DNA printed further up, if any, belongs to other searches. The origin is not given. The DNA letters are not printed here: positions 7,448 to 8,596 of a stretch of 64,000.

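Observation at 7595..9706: FolC (Mur-ligase) fused to a C-terminal ATP-grasp ligase: domain order opposite to cyanophycin synthetase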

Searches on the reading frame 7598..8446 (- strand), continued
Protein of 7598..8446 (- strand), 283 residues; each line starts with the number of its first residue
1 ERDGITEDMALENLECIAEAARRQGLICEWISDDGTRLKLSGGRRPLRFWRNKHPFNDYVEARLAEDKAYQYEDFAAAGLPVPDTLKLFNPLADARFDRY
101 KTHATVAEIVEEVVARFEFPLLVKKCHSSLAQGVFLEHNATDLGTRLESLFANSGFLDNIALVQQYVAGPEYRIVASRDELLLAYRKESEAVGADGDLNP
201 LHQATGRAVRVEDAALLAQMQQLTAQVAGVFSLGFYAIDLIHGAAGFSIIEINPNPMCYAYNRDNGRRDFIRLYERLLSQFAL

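Call 33: search_protein_families(library=ncbifam, proteins=[P0127, P0129, P0130, P0133, P0140, P0145, P0160, P0200, P0250, P0271], max_evalue=0.001)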
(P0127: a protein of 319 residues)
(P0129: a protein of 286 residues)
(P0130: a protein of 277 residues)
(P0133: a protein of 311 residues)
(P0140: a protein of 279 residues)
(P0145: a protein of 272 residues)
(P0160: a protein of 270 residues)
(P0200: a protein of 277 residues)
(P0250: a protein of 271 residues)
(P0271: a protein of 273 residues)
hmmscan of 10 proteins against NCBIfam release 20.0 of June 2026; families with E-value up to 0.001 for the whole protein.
P0127 (319 aa): 10 families
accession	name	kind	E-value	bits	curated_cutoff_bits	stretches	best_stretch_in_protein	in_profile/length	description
TIGR00768.1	rimK_fam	subfamily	2.2e-11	43.7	143.4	1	70-266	84-256/276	RimK family alpha-L-glutamate ligase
NF053643.1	Ddl_archaea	equivalog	9.7e-09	34.7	500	1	69-270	102-277/367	putative pseudomurein biosynthesis ATP-grasp protein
NF002378.0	PRK01372.1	subfamily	2.6e-08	33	243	1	105-265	125-271/305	D-alanine--D-alanine ligase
NF040720.1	MptN_Meth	equivalog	3e-07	29.8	350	1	111-267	124-271/291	tetrahydromethanopterin:alpha-L-glutamate ligase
TIGR01205.1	D_ala_D_alaTIGR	subfamily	3.4e-07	29.6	245.65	1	115-266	138-288/318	D-alanine--D-alanine ligase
NF002527.0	PRK01966.1-3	equivalog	2.4e-06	27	310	1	117-267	149-300/332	D-alanine--D-alanine ligase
TIGR02144.1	LysX_arch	equivalog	5.9e-06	25.6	275.6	1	115-265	113-254/281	lysine biosynthesis protein LysX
NF011169.0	PRK14571.1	equivalog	9.5e-06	25.2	404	1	108-265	108-265/300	D-alanyl-alanine synthetase A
NF000091.3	D_ala_D_ser_VanG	exception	0.00036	19.5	495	1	67-267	129-315/344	D-alanine--D-serine ligase VanG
TIGR02291.1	rimK_rel_E_lig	hypoth_equivalog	0.00054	19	314.2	1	226-269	231-274/317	alpha-L-glutamate ligase-like protein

P0129 (286 aa): 8 families
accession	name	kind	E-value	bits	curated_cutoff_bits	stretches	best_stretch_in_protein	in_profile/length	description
TIGR00768.1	rimK_fam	subfamily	2e-16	60.2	143.4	1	57-259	76-255/276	RimK family alpha-L-glutamate ligase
TIGR02144.1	LysX_arch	equivalog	4e-10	39.3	275.6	1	58-258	77-253/281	lysine biosynthesis protein LysX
NF009402.0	PRK12767.1-1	equivalog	1e-07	31.1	218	1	58-168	105-195/329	carbamoyl phosphate synthase-like protein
NF053643.1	Ddl_archaea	equivalog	7.5e-06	25.2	500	1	62-261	100-274/367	putative pseudomurein biosynthesis ATP-grasp protein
TIGR01205.1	D_ala_D_alaTIGR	subfamily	8.4e-06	25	245.65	1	61-259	99-287/318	D-alanine--D-alanine ligase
NF040720.1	MptN_Meth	equivalog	9e-06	25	350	1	154-261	171-271/291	tetrahydromethanopterin:alpha-L-glutamate ligase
NF002378.0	PRK01372.1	subfamily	1.2e-05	24.2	243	1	61-259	93-271/305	D-alanine--D-alanine ligase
NF011169.0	PRK14571.1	equivalog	0.00029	20.3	404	1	97-173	102-177/300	D-alanyl-alanine synthetase A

P0130 (277 aa): 11 families
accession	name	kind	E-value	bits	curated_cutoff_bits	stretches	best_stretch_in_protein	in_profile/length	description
TIGR00768.1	rimK_fam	subfamily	9.6e-15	54.7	143.4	1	54-253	76-256/276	RimK family alpha-L-glutamate ligase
NF002378.0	PRK01372.1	subfamily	5.8e-08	31.8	243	1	57-252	92-271/305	D-alanine--D-alanine ligase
NF053643.1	Ddl_archaea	equivalog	3.4e-07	29.6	500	1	56-254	97-274/367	putative pseudomurein biosynthesis ATP-grasp protein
TIGR02144.1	LysX_arch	equivalog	5.7e-07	28.9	275.6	1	114-252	120-254/281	lysine biosynthesis protein LysX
TIGR01205.1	D_ala_D_alaTIGR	subfamily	1e-06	28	245.65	1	99-252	130-287/318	D-alanine--D-alanine ligase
NF040720.1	MptN_Meth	equivalog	6.1e-06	25.5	350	1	129-254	147-271/291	tetrahydromethanopterin:alpha-L-glutamate ligase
NF002563.0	PRK02186.1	subfamily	3.3e-05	22.3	625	1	53-171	95-195/890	argininosuccinate lyase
TIGR04443.1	F420_CofF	equivalog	3.8e-05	22.9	300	1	117-253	129-259/283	coenzyme gamma-F420-2:alpha-L-glutamate ligase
NF005543.0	PRK07206.1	subfamily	6e-05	21.9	302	1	114-201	143-241/416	hypothetical protein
TIGR03909.1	pyrrolys_PylC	equivalog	0.00035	19.4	248.3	1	117-249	124-250/374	3-methylornithine--L-lysine ligase PylC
TIGR02068.2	cya_phycin_syn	equivalog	0.00061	17.9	850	0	56-185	204-315/862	cyanophycin synthetase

P0133 (311 aa): 18 families
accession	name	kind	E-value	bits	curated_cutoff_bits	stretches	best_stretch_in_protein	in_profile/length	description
TIGR00768.1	rimK_fam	subfamily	1.7e-15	57.1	143.4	1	60-250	83-256/276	RimK family alpha-L-glutamate ligase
TIGR01205.1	D_ala_D_alaTIGR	subfamily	6.6e-11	41.8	245.65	1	54-250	96-288/318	D-alanine--D-alanine ligase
TIGR02144.1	LysX_arch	equivalog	7.6e-11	41.6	275.6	1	60-249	83-254/281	lysine biosynthesis protein LysX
NF002378.0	PRK01372.1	subfamily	2.3e-10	39.7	243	1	54-249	90-271/305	D-alanine--D-alanine ligase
NF002563.0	PRK02186.1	subfamily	4.5e-09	35.1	625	1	52-163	95-194/890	argininosuccinate lyase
NF053643.1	Ddl_archaea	equivalog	6.7e-09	35.2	500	1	54-253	96-276/367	putative pseudomurein biosynthesis ATP-grasp protein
NF000091.3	D_ala_D_ser_VanG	exception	2e-08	33.5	495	1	58-253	129-317/344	D-alanine--D-serine ligase VanG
NF002529.0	PRK01966.1-5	equivalog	1e-07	31.2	472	1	58-254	121-311/348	D-alanine--D-alanine ligase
NF002526.0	PRK01966.1-2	equivalog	1.4e-07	30.8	449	1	62-257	133-325/362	D-alanine--D-alanine ligase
NF002528.0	PRK01966.1-4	subfamily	5.9e-06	25.3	262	1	57-250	134-329/366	D-alanine--D-alanine ligase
NF009402.0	PRK12767.1-1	equivalog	2.3e-05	23.4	218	1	55-159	106-195/329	carbamoyl phosphate synthase-like protein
NF040720.1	MptN_Meth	equivalog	3.7e-05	22.9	350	1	124-251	149-271/291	tetrahydromethanopterin:alpha-L-glutamate ligase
TIGR04443.1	F420_CofF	equivalog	9e-05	21.6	300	1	107-252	126-261/283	coenzyme gamma-F420-2:alpha-L-glutamate ligase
NF010623.0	PRK14016.1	subfamily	9.3e-05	20.7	877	1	54-165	204-303/871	cyanophycin synthetase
NF011169.0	PRK14571.1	equivalog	0.00013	21.4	404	1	106-163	121-176/300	D-alanyl-alanine synthetase A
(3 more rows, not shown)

P0140 (279 aa): 14 families
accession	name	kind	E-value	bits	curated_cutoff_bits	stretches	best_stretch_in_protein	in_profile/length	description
TIGR00768.1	rimK_fam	subfamily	7.8e-20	71.4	143.4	1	45-261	70-262/276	RimK family alpha-L-glutamate ligase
NF040720.1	MptN_Meth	equivalog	4.6e-09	35.7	350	1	116-257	138-272/291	tetrahydromethanopterin:alpha-L-glutamate ligase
TIGR02144.1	LysX_arch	equivalog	1.3e-08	34.3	275.6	1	107-261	116-261/281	lysine biosynthesis protein LysX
NF003573.0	PRK05246.1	equivalog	2.2e-06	26.7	272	1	116-241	157-278/316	glutathione synthase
TIGR04185.1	ATPgraspMvdC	equivalog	3.4e-05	23.1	425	1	160-253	204-294/318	MvdC family ATP-grasp ribosomal peptide maturase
TIGR04443.1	F420_CofF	equivalog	8.6e-05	21.7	300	1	110-257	126-261/283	coenzyme gamma-F420-2:alpha-L-glutamate ligase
TIGR02068.2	cya_phycin_syn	equivalog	9.2e-05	20.6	850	1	100-178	236-308/862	cyanophycin synthetase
TIGR01380.1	glut_syn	equivalog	0.00013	21.1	299.05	1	116-241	156-277/312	glutathione synthase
NF053643.1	Ddl_archaea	equivalog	0.00014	20.9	500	1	60-254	104-272/367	putative pseudomurein biosynthesis ATP-grasp protein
NF002378.0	PRK01372.1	subfamily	0.00027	19.7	243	0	105-254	126-271/305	D-alanine--D-alanine ligase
NF010623.0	PRK14016.1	subfamily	0.00035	18.8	877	1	111-178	247-309/871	cyanophycin synthetase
TIGR01205.1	D_ala_D_alaTIGR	subfamily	0.00038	19.5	245.65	0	104-254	138-287/318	D-alanine--D-alanine ligase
TIGR00877.1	purD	equivalog_domain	0.00047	19.1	288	1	94-163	121-191/425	phosphoribosylamine--glycine ligase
NF004679.0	PRK06019.1-5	equivalog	0.00056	18.8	326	1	95-173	117-190/376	5-(carboxyamino)imidazole ribonucleotide synthase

P0145 (272 aa): 11 families
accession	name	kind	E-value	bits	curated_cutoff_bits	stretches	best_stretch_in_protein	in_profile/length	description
TIGR00768.1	rimK_fam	subfamily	8.3e-18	64.7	143.4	1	44-253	76-262/276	RimK family alpha-L-glutamate ligase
TIGR02144.1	LysX_arch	equivalog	3.8e-11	42.6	275.6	1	94-256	111-264/281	lysine biosynthesis protein LysX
NF040720.1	MptN_Meth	equivalog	1.6e-07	30.7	350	1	108-248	138-271/291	tetrahydromethanopterin:alpha-L-glutamate ligase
TIGR04443.1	F420_CofF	equivalog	2.1e-06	27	300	1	86-251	110-263/283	coenzyme gamma-F420-2:alpha-L-glutamate ligase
TIGR01205.1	D_ala_D_alaTIGR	subfamily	1.1e-05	24.6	245.65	1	89-248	132-289/318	D-alanine--D-alanine ligase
TIGR02291.1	rimK_rel_E_lig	hypoth_equivalog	0.00012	21.2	314.2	1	202-250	223-274/317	alpha-L-glutamate ligase-like protein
NF002378.0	PRK01372.1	subfamily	0.00012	20.9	243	1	91-248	125-273/305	D-alanine--D-alanine ligase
NF007764.0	PRK10446.1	equivalog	0.00013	21.4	331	1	106-255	136-274/300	30S ribosomal protein S6--L-glutamate ligase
NF003573.0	PRK05246.1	equivalog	0.00016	20.6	272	1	108-233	157-278/316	glutathione synthase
NF009402.0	PRK12767.1-1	equivalog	0.00023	20.1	218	1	99-157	142-195/329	carbamoyl phosphate synthase-like protein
TIGR02068.2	cya_phycin_syn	equivalog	0.00026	19.1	850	0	96-171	239-309/862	cyanophycin synthetase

P0160 (270 aa): 15 families
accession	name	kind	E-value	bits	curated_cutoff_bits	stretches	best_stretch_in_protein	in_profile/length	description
TIGR00768.1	rimK_fam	subfamily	3e-14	53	143.4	1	33-248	66-260/276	RimK family alpha-L-glutamate ligase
TIGR04443.1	F420_CofF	equivalog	2.2e-07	30.2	300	1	100-259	125-276/283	coenzyme gamma-F420-2:alpha-L-glutamate ligase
TIGR02144.1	LysX_arch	equivalog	3e-07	29.8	275.6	1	93-264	111-275/281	lysine biosynthesis protein LysX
NF047900.1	AspMetLigLdmS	equivalog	6.4e-07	28.5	475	1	58-242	114-297/383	L-aspartate--L-methionine ligase LdmS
NF004085.0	PRK05586.1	equivalog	1.3e-06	27.6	723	1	90-242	139-292/448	acetyl-CoA carboxylase biotin carboxylase subunit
NF053643.1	Ddl_archaea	equivalog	6.1e-06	25.4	500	1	46-244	98-273/367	putative pseudomurein biosynthesis ATP-grasp protein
NF011169.0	PRK14571.1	equivalog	4.2e-05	23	404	0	49-155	90-171/300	D-alanyl-alanine synthetase A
NF009402.0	PRK12767.1-1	equivalog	7.3e-05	21.7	218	1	80-162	125-202/329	carbamoyl phosphate synthase-like protein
TIGR02291.1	rimK_rel_E_lig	hypoth_equivalog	9e-05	21.6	314.2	1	220-250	247-277/317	alpha-L-glutamate ligase-like protein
TIGR01205.1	D_ala_D_alaTIGR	subfamily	0.00012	21.1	245.65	1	49-245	101-289/318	D-alanine--D-alanine ligase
NF002526.0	PRK01966.1-2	equivalog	0.00027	19.9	449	0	90-138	163-211/362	D-alanine--D-alanine ligase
NF006286.0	PRK08462.1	equivalog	0.00033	19.6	740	1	96-242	146-294/445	acetyl-CoA carboxylase biotin carboxylase subunit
NF006367.0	PRK08591.1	subfamily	0.00042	19.2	597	1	97-242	145-292/451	acetyl-CoA carboxylase biotin carboxylase subunit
TIGR02068.2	cya_phycin_syn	equivalog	0.00071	17.7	850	0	3-165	163-304/862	cyanophycin synthetase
NF002378.0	PRK01372.1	subfamily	0.00085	18.1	243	0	93-245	125-273/305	D-alanine--D-alanine ligase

P0200 (277 aa): 3 families
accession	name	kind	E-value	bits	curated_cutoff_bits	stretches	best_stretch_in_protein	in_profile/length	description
TIGR00768.1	rimK_fam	subfamily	1.6e-13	50.7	143.4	1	64-262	93-267/276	RimK family alpha-L-glutamate ligase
NF040720.1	MptN_Meth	equivalog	3.8e-05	22.9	350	1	112-257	138-276/291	tetrahydromethanopterin:alpha-L-glutamate ligase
TIGR02144.1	LysX_arch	equivalog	5.1e-05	22.5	275.6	1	102-267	115-271/281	lysine biosynthesis protein LysX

P0250 (271 aa): 8 families
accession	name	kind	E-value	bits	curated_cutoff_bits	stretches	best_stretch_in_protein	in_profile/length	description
TIGR00768.1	rimK_fam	subfamily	2.1e-11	43.7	143.4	1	11-264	19-275/276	RimK family alpha-L-glutamate ligase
NF002378.0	PRK01372.1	subfamily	2e-07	30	243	1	84-246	103-273/305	D-alanine--D-alanine ligase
NF002529.0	PRK01966.1-5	equivalog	3.1e-05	23.1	472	0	162-247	221-309/348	D-alanine--D-alanine ligase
NF011169.0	PRK14571.1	equivalog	9.4e-05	21.9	404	0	61-179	88-181/300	D-alanyl-alanine synthetase A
TIGR01205.1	D_ala_D_alaTIGR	subfamily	0.00026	20.1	245.65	0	195-246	237-289/318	D-alanine--D-alanine ligase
NF011170.0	PRK14572.1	equivalog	0.00029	20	489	1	94-157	149-211/351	D-alanyl-alanine synthetase A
NF009402.0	PRK12767.1-1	equivalog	0.00049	19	218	0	101-242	134-274/329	carbamoyl phosphate synthase-like protein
NF004679.0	PRK06019.1-5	equivalog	0.00085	18.2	326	0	8-177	17-190/376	5-(carboxyamino)imidazole ribonucleotide synthase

P0271 (273 aa): 10 families
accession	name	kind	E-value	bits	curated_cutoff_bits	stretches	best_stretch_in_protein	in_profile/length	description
TIGR00768.1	rimK_fam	subfamily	1.7e-15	57.1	143.4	1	54-266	83-276/276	RimK family alpha-L-glutamate ligase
NF002378.0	PRK01372.1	subfamily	1.3e-07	30.7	243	1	54-247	96-273/305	D-alanine--D-alanine ligase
TIGR02144.1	LysX_arch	equivalog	2.3e-07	30.2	275.6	1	95-266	112-275/281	lysine biosynthesis protein LysX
NF040720.1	MptN_Meth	equivalog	1.9e-06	27.2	350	1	95-265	126-289/291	tetrahydromethanopterin:alpha-L-glutamate ligase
TIGR04187.1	GRASP_SAV_5884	subfamily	3.9e-05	23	350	1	150-255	199-300/312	ATP-grasp ribosomal peptide maturase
TIGR01205.1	D_ala_D_alaTIGR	subfamily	0.00013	21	245.65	1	56-246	104-288/318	D-alanine--D-alanine ligase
NF011171.0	PRK14573.1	equivalog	0.00052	18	1015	0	55-247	565-758/809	bifunctional UDP-N-acetylmuramate--L-alanine ligase/D-alanine--D-alanine ligase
TIGR01380.1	glut_syn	equivalog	0.00062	18.9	299.05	1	89-245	134-286/312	glutathione synthase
TIGR02068.2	cya_phycin_syn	equivalog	0.00067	17.8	850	1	3-174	159-312/862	cyanophycin synthetase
NF011167.0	PRK14569.1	equivalog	0.00091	18.7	410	0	103-247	128-267/296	D-alanyl-alanine synthetase A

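Call 42: find_homologous_proteins(query=A2, max_evalue=1e-10)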
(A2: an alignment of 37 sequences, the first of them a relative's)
Query A2 (37 sequences) (286 aa, profile of the alignment): 42 proteins with E <= 1e-10 among 4198 candidates.
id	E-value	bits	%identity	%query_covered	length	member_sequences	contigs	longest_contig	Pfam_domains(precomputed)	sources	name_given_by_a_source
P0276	5.0e-104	365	26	95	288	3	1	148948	PF14398.12,PF08443.17,PF07478.19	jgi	jgi:glutathione synthase/RimK-type ligase-like ATP-grasp enzyme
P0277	2.7e-101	356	27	97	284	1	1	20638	PF14397.12,PF08443.17,PF07478.19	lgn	-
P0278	2.8e-101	356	29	95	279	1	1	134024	PF14397.12,PF14398.12,PF08443.17,PF02655.20,PF07478.19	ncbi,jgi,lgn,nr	ncbi:MAG: glutathione synthase/ribosomal protein S6 modification enzyme (glutaminyl transferase) [Pa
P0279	7.0e-101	355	28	95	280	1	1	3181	PF08443.17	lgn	-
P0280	7.6e-99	348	25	94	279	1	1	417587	PF14398.12,PF08443.17,PF02655.20,PF07478.19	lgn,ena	-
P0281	1.5e-98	347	28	94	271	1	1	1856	PF14398.12,PF08443.17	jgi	jgi:glutathione synthase/RimK-type ligase-like ATP-grasp enzyme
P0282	1.3e-96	341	26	95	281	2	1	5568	PF08443.17,PF07478.19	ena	-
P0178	2.4e-93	330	24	78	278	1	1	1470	PF02955.22,PF08443.17,PF02655.20,PF07478.19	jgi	jgi:hypothetical protein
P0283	1.7e-92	327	29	94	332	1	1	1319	PF14398.12,PF08443.17,PF07478.19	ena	-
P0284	2.3e-92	327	23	78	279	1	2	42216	PF14398.12,PF03133.21,PF08443.17,PF07478.19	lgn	-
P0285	1.3e-90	321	29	71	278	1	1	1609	PF14397.12,PF14398.12,PF03133.21,PF08443.17,PF07478.19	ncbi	-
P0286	3.2e-88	313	26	98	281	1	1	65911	PF14397.12,PF14398.12,PF03133.21,PF08443.17,PF02655.20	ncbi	-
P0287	7.9e-88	312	24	98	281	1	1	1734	PF14397.12,PF14398.12,PF03133.21,PF08443.17,PF02655.20,PF07478.19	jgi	jgi:predicted ATP-grasp superfamily ATP-dependent carboligase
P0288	8.5e-86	305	23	95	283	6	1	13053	PF14398.12,PF08443.17,PF07478.19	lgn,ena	-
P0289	4.4e-85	303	26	98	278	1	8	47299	PF14398.12,PF03133.21,PF08443.17,PF07478.19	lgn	-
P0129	3.1e-77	277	100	100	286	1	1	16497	PF08443.17,PF02655.20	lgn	-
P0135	1.2e-74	269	41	98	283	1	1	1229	PF02655.20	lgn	-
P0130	1.1e-72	262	41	96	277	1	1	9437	PF14397.12,PF08443.17,PF07478.19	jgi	-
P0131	1.5e-72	262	38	97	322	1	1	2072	PF14397.12,PF14398.12,PF08443.17,PF02655.20,PF07478.19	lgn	-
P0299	2.3e-63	232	40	97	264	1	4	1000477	PF08443.17,PF02655.20,PF07478.19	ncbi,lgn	-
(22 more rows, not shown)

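Call 43: find_encoding_contigs(protein=P0299, flank=6000, max_places=2)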
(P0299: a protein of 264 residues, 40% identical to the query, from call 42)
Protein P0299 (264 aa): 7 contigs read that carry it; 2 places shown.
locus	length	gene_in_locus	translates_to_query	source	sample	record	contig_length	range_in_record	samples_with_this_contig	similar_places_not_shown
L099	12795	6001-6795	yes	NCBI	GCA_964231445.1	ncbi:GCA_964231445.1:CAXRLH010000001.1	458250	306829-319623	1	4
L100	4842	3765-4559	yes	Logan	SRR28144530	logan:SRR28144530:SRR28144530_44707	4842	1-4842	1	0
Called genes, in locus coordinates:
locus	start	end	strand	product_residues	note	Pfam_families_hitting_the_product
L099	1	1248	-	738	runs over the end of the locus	PF00580:UvrD-helicase, PF01443:Viral_helicase1 (faint), PF13245:AAA_19, PF13361:UvrD_C, PF13538:UvrD_C_2, PF21196:PcrA_UvrD_tudor (weak)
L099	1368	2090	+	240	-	PF01479:S4, PF01728:FtsJ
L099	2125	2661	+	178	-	PF13098:Thioredoxin_2 (faint), PF08534:Redoxin (weak), PF00578:AhpC-TSA (faint), PF00085:Thioredoxin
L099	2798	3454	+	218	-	PF00923:TAL_FSA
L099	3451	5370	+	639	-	PF00456:Transketolase_N, PF13292:DXP_synthase_N, PF00676:E1_dh, PF02775:TPP_enzyme_C (weak), PF02779:Transket_pyr, PF02780:Transketolase_C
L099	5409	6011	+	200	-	PF00081:Sod_Fe_N, PF02777:Sod_Fe_C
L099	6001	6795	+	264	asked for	PF02655:ATP-grasp_3 (faint), PF08443:RimK, PF07478:Dala_Dala_lig_C (faint)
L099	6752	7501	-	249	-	PF20772:TACO1_YebC_N, PF01709:Transcrip_reg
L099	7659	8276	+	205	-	PF01726:LexA_DNA_bind, PF00717:Peptidase_S24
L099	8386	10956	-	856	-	PF01624:MutS_I, PF05188:MutS_II (weak), PF05192:MutS_III, PF05190:MutS_IV, PF00488:MutS_V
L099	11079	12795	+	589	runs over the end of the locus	PF02518:HATPase_c, PF13589:HATPase_c_3, PF01119:DNA_mis_repair, PF08676:MutL_C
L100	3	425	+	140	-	?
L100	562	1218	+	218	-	PF00923:TAL_FSA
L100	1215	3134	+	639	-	PF00456:Transketolase_N, PF13292:DXP_synthase_N, PF00676:E1_dh, PF02775:TPP_enzyme_C (weak), PF02779:Transket_pyr, PF02780:Transketolase_C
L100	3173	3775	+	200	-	PF00081:Sod_Fe_N, PF02777:Sod_Fe_C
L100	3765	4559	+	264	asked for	PF02655:ATP-grasp_3 (faint), PF08443:RimK, PF07478:Dala_Dala_lig_C (faint)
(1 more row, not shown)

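Call 44: find_encoding_contigs(protein=P0278, flank=6000, max_places=2)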
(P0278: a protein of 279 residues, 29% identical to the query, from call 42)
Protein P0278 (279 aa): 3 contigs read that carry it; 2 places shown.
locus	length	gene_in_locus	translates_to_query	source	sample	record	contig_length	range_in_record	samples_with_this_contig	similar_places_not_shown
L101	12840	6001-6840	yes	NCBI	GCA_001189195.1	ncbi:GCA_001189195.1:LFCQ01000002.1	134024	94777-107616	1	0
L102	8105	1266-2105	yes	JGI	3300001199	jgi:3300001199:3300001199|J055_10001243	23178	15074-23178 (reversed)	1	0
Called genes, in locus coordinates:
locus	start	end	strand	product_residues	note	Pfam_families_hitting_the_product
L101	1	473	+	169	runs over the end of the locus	-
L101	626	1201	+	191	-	PF01923:Cob_adeno_trans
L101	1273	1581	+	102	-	PF01741:MscL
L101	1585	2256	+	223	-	-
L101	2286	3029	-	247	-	PF02535:Zip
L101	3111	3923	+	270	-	PF04402:SIMPL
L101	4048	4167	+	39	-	-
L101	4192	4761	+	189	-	PF02357:NusG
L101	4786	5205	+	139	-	PF03946:Ribosomal_L11_N, PF00298:Ribosomal_L11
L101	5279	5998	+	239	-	-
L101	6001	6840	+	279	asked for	PF14397:ATPgrasp_ST (faint), PF02655:ATP-grasp_3 (weak), PF07478:Dala_Dala_lig_C (weak), PF08443:RimK, PF14398:ATPgrasp_YheCD (faint)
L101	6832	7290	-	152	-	PF01812:5-FTHF_cyc-lig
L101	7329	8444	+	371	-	PF06559:DCD_N, PF22769:DCD, PF22569:DCD_C, PF22769:DCD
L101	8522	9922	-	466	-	PF02511:Thy1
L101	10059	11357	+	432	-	PF00464:SHMT, PF00155:Aminotran_1_2 (faint)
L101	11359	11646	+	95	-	-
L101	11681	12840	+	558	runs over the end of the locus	PF03485:Arg_tRNA_synt_N, PF00750:tRNA-synt_1d, PF05746:DALR_1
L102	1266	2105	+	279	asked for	PF14397:ATPgrasp_ST (faint), PF02655:ATP-grasp_3 (weak), PF07478:Dala_Dala_lig_C (weak), PF08443:RimK, PF14398:ATPgrasp_YheCD (faint)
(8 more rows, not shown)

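Call 45: find_encoding_contigs(protein=P0280, flank=6000, max_places=2)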
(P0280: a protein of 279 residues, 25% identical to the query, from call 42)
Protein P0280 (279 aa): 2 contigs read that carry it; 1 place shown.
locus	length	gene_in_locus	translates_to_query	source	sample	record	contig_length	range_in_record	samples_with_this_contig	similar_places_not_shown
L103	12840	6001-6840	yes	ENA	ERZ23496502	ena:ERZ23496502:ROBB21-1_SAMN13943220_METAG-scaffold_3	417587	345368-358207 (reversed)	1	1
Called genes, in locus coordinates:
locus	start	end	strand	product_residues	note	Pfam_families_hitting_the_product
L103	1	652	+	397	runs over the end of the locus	-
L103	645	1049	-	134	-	PF11969:DcpS_C, PF01230:HIT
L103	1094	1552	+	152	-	PF00075:RNase_H, PF13456:RVT_3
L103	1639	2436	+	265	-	-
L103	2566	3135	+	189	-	-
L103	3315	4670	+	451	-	PF03772:Competence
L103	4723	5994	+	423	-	PF00464:SHMT, PF00155:Aminotran_1_2 (weak), PF01212:Beta_elim_lyase (faint)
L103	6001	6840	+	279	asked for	PF02655:ATP-grasp_3 (weak), PF07478:Dala_Dala_lig_C (weak), PF08443:RimK, PF14398:ATPgrasp_YheCD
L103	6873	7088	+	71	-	-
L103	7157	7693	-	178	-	PF00565:SNase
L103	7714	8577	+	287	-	PF00753:Lactamase_B, PF12706:Lactamase_B_2 (weak)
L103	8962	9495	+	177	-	PF02163:Peptidase_M50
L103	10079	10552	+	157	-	PF00164:Ribosom_S12_S23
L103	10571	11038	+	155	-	PF00177:Ribosomal_S7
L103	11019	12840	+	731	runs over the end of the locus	PF00009:GTP_EFTU, PF22042:EF-G_D2, PF03144:GTP_EFTU_D2, PF14492:EFG_III, PF16658:RF3_C (weak), PF03764:EFG_IV, PF00679:EFG_C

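Call 46: find_encoding_contigs(protein=P0276, flank=6000, max_places=2)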
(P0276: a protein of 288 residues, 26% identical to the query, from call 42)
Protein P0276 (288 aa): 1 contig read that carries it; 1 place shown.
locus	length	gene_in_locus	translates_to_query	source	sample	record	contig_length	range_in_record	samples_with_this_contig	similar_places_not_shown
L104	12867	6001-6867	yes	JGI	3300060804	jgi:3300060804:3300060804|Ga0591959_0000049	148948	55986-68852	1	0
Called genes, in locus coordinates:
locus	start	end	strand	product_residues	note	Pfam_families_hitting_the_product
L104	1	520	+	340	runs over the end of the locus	PF00152:tRNA-synt_2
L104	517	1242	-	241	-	-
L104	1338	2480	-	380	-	PF00534:Glycos_transf_1, PF13692:Glyco_trans_1_4, PF20706:GT4-conflict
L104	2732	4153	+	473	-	PF00929:RNase_T, PF01612:DNA_pol_A_exo1 (faint), PF01541:GIY-YIG, PF27096:UvrC_M, PF27115:Cho_C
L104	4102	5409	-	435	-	PF00226:DnaJ, PF03572:Peptidase_S41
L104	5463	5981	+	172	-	PF00398:RrnaAD (faint), PF13847:Methyltransf_31 (weak), PF13649:Methyltransf_25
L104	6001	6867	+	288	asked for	PF07478:Dala_Dala_lig_C (faint), PF08443:RimK, PF14398:ATPgrasp_YheCD (faint)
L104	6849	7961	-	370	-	PF01565:FAD_binding_4, PF02873:MurB_C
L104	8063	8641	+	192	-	PF10646:Germane (weak)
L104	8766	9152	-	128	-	-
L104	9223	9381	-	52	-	-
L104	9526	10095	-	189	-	-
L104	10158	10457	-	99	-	-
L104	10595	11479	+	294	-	PF00483:NTP_transferase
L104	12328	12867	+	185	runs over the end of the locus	-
